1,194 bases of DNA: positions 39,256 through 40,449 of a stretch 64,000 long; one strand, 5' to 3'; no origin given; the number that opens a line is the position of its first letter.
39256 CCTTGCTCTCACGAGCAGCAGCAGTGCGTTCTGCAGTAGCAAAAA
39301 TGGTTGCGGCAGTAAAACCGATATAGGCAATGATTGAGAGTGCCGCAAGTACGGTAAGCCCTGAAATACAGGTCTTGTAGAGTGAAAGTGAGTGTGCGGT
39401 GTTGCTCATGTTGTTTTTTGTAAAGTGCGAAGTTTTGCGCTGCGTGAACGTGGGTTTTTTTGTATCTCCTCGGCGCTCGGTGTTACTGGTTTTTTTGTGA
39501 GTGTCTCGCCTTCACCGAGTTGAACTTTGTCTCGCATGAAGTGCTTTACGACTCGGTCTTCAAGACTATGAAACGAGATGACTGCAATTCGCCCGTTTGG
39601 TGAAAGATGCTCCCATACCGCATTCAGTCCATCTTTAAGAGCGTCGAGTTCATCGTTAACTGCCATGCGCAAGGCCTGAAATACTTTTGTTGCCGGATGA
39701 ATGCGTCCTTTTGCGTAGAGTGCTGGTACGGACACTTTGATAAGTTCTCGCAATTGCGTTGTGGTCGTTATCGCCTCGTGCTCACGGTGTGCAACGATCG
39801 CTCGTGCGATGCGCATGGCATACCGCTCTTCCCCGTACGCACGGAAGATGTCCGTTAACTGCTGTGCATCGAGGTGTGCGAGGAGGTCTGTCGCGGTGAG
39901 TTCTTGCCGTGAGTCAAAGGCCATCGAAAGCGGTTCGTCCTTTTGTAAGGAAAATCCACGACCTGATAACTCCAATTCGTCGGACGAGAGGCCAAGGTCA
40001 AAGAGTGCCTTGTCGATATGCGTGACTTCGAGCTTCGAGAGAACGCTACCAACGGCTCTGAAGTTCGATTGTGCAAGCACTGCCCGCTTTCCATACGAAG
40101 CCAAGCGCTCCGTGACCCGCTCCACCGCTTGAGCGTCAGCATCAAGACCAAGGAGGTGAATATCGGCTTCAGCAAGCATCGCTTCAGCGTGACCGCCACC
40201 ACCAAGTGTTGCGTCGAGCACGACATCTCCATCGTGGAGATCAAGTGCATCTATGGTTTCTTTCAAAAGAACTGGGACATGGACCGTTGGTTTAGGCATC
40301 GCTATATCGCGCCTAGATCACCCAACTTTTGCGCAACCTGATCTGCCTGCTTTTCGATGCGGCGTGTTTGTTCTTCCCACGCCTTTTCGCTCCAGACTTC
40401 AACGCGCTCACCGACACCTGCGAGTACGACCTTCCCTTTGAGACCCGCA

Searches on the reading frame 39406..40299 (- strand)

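Call 61: search_protein_families(library=pfam, proteins=[window:39406-40299:-], max_evalue=0.0001)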
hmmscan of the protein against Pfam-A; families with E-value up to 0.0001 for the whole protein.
window:39406-40299:- (297 aa): 1 family
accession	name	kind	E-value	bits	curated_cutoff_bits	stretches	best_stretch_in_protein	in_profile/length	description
PF01795.25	Methyltransf_5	-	7.2e-98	328.3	27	1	6-295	3-308/309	MraW methylase family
